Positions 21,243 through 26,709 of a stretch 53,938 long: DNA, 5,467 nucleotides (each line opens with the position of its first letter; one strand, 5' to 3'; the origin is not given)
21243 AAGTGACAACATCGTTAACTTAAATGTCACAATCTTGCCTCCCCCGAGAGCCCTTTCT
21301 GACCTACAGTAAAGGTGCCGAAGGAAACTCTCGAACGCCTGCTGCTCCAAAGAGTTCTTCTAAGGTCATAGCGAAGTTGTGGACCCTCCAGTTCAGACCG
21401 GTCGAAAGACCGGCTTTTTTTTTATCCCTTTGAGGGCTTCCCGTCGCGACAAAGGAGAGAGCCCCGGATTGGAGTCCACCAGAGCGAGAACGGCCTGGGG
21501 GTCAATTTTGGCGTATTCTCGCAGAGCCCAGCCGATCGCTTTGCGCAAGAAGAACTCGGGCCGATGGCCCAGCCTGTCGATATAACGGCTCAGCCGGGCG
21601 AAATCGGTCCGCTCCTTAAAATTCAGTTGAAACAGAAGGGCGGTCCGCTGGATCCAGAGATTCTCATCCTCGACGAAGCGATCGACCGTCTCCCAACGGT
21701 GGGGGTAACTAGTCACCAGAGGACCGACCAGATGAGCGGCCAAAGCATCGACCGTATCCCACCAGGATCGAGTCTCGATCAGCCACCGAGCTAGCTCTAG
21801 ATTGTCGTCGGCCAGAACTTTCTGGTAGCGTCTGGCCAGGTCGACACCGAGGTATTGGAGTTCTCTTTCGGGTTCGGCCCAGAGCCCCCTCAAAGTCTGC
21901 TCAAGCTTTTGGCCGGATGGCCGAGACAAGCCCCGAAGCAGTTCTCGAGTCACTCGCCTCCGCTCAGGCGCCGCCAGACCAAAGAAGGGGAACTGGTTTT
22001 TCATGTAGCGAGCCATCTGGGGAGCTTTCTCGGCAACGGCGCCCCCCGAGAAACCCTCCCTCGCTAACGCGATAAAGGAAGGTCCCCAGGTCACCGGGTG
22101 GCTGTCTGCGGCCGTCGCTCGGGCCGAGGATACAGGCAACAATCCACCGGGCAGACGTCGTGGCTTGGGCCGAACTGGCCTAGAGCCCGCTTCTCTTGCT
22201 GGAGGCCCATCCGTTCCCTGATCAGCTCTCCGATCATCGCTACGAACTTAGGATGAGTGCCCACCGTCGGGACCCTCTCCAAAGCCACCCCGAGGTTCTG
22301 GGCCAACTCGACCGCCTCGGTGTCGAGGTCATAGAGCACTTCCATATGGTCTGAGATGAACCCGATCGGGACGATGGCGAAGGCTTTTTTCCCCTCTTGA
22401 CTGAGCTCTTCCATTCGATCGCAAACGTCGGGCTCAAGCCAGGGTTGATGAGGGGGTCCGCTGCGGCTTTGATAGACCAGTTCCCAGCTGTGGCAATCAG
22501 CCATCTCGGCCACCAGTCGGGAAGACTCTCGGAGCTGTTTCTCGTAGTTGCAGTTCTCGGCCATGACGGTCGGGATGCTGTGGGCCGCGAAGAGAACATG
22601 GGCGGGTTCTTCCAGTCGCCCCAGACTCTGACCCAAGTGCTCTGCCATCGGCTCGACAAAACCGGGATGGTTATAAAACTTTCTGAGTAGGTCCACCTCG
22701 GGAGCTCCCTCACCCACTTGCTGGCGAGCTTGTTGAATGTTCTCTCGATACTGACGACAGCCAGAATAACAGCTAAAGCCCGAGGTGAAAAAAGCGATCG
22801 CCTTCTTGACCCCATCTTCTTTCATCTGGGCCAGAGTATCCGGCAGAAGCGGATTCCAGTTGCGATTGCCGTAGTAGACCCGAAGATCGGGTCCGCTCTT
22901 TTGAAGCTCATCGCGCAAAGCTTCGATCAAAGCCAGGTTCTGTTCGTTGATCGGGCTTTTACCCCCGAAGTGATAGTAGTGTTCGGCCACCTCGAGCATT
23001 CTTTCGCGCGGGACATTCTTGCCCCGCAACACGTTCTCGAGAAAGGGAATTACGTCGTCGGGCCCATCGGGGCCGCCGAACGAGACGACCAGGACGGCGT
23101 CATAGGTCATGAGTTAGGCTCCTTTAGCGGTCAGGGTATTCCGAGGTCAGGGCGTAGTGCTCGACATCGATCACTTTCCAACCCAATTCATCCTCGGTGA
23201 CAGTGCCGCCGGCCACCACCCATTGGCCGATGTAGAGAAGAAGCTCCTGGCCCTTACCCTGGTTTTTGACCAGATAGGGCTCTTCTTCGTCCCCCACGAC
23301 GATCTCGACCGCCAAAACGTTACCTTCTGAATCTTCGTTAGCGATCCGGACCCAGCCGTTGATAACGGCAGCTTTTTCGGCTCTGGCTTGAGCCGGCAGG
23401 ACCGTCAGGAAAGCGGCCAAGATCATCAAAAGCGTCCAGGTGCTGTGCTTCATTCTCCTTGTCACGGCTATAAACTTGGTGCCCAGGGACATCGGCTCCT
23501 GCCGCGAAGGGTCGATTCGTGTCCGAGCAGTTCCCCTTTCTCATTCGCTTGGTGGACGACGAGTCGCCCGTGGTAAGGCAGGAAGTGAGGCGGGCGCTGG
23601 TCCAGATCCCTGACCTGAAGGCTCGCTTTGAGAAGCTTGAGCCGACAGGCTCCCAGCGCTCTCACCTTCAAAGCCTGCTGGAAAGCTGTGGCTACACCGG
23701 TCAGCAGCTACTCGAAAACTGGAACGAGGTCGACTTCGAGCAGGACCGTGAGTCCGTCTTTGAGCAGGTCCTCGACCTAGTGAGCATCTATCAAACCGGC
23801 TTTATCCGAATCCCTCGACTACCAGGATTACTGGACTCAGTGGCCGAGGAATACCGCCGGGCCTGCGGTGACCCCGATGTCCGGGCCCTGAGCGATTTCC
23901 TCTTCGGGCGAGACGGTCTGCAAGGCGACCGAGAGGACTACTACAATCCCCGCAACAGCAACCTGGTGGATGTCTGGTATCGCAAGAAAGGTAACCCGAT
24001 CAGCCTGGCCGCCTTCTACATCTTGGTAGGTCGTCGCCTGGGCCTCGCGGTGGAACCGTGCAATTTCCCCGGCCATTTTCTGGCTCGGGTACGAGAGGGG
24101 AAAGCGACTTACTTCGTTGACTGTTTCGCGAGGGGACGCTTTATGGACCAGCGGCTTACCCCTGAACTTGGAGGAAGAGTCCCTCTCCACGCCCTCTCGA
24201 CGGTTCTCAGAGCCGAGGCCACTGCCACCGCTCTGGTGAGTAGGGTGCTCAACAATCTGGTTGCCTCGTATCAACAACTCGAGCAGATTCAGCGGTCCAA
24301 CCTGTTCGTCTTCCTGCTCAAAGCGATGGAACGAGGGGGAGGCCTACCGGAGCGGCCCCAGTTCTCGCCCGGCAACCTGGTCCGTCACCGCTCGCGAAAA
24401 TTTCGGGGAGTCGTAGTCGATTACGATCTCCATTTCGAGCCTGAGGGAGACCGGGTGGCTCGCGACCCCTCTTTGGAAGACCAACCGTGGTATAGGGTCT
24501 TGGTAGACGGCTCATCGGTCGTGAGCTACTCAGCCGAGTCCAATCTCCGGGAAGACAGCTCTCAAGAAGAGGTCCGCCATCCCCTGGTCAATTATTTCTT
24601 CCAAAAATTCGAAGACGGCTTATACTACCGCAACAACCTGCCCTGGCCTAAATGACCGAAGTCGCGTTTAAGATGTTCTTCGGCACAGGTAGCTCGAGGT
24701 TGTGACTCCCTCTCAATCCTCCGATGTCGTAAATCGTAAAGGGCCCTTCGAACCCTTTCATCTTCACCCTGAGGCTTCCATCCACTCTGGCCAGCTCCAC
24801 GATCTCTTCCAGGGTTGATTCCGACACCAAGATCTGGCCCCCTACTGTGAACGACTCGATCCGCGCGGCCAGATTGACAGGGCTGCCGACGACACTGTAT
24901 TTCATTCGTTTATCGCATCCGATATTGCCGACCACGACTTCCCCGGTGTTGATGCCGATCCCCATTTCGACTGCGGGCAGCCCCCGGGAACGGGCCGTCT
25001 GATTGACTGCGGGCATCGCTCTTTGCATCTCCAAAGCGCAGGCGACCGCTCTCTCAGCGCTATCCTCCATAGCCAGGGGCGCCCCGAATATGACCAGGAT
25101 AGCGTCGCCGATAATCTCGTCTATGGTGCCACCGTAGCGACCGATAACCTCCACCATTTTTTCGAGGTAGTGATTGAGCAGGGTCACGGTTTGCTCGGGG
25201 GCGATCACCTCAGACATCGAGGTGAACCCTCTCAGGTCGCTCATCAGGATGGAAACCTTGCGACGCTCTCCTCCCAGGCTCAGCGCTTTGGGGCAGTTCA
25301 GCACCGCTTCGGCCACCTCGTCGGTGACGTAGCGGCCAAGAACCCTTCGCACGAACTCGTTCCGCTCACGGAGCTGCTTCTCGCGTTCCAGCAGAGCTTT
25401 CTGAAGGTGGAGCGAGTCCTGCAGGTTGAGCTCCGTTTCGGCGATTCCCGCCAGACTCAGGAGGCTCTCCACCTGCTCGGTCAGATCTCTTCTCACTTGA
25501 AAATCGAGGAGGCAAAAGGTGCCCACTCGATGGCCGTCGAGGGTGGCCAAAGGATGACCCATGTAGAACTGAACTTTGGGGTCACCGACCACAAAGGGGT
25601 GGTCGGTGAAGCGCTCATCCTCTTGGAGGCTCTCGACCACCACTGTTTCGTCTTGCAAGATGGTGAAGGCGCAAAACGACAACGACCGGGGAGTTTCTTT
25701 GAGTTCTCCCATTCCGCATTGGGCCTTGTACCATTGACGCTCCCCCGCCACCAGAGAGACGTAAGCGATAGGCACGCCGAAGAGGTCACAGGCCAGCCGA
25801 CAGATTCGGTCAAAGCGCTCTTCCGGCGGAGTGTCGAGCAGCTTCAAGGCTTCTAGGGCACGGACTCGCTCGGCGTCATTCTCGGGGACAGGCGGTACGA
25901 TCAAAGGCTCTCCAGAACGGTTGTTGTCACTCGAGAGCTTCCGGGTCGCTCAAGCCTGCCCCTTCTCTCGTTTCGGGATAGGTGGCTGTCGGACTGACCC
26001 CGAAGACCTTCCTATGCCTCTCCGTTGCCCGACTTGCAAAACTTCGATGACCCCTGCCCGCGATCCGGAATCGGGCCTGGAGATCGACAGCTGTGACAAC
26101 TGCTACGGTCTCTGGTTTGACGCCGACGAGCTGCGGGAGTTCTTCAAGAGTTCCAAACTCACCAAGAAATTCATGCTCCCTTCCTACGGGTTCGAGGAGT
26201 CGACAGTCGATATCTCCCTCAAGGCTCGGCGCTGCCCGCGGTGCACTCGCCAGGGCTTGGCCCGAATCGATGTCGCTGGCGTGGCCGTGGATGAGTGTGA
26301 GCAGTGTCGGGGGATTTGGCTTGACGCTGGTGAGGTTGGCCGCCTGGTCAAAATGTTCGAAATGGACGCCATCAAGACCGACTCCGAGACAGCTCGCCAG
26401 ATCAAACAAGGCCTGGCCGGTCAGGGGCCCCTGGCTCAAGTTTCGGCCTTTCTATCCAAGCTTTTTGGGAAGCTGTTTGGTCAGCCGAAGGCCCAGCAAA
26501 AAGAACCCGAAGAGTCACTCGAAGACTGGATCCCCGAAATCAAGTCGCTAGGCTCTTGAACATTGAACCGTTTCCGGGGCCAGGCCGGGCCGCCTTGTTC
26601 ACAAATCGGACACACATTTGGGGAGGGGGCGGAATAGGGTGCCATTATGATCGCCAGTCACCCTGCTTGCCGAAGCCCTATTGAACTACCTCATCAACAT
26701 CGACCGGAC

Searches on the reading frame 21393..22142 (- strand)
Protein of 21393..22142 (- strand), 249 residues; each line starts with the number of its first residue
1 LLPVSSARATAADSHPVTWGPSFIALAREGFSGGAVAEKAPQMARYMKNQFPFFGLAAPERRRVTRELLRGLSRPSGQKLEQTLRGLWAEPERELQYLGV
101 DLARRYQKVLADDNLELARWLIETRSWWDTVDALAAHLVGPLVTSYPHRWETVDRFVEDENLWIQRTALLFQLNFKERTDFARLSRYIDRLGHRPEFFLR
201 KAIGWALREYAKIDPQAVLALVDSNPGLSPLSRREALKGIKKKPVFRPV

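Call 53: search_protein_families(library=pfam, proteins=[window:21393-22142:-], max_evalue=0.0001)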
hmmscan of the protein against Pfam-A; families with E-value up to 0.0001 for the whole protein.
window:21393-22142:- (249 aa): 1 family
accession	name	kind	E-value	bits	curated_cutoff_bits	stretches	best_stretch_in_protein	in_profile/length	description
PF08713.17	DNA_alkylation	-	3e-61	207.2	21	1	33-238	7-211/213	DNA alkylation repair enzyme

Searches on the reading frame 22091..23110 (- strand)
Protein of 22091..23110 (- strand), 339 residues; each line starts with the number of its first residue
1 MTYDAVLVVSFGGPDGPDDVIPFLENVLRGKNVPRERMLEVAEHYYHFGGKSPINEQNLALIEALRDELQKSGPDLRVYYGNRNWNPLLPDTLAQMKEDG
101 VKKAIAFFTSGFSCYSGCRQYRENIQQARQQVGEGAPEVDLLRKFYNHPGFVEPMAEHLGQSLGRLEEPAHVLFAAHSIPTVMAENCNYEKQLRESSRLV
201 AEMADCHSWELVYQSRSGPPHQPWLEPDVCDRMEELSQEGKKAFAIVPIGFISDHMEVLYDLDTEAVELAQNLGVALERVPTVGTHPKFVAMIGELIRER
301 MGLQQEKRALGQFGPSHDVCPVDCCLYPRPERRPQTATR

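Call 53: search_protein_families(library=pfam, proteins=[window:22091-23110:-], max_evalue=0.0001)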
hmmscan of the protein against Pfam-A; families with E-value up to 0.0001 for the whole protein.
window:22091-23110:- (339 aa): 1 family
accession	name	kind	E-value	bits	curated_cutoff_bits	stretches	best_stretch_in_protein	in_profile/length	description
PF00762.24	Ferrochelatase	-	1.4e-89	300.7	27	1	4-300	2-316/317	Ferrochelatase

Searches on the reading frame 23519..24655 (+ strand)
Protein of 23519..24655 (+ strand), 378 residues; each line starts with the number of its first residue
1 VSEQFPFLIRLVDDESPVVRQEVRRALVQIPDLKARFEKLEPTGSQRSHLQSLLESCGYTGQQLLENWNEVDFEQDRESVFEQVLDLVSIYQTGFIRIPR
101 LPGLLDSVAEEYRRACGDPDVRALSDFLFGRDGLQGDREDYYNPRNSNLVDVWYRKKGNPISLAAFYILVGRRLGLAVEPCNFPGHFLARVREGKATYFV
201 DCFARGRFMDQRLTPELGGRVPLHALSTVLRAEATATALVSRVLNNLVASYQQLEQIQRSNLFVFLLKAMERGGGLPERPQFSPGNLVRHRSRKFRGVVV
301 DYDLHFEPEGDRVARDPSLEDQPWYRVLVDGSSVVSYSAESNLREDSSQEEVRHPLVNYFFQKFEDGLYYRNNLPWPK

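Call 54: search_protein_families(library=pfam, proteins=[window:23519-24655:+], max_evalue=0.0001)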
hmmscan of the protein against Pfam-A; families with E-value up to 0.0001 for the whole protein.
window:23519-24655:+ (378 aa): 2 families
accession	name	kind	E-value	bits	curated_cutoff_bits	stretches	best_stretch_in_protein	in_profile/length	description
PF13369.12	Transglut_core2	-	2.5e-30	105.4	23.5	1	105-244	7-154/155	Transglutaminase-like superfamily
PF08755.16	YccV-like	-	1.1e-15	58.1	22.8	1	281-366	2-99/101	Hemimethylated DNA-binding protein YccV like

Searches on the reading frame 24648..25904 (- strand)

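Call 54: search_protein_families(library=pfam, proteins=[window:24648-25904:-], max_evalue=0.0001)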
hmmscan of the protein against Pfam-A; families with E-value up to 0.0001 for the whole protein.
window:24648-25904:- (418 aa): 2 families
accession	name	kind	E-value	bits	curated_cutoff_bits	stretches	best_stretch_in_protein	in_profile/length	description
PF00211.25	Guanylate_cyc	-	6e-28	98.1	21.9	1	215-390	7-177/183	Adenylate and Guanylate cyclase catalytic domain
PF01590.32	GAF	-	3.7e-11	44.1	22.4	1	27-151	2-125/133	GAF domain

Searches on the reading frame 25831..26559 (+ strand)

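Call 54: search_protein_families(library=pfam, proteins=[window:25831-26559:+], max_evalue=0.0001)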
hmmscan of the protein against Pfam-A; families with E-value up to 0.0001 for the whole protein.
window:25831-26559:+ (242 aa): 1 family
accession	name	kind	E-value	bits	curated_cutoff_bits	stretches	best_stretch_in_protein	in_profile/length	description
PF13453.11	Zn_ribbon_TFIIB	-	7.9e-25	86.4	22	2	134-173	1-39/41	Transcription factor zinc-finger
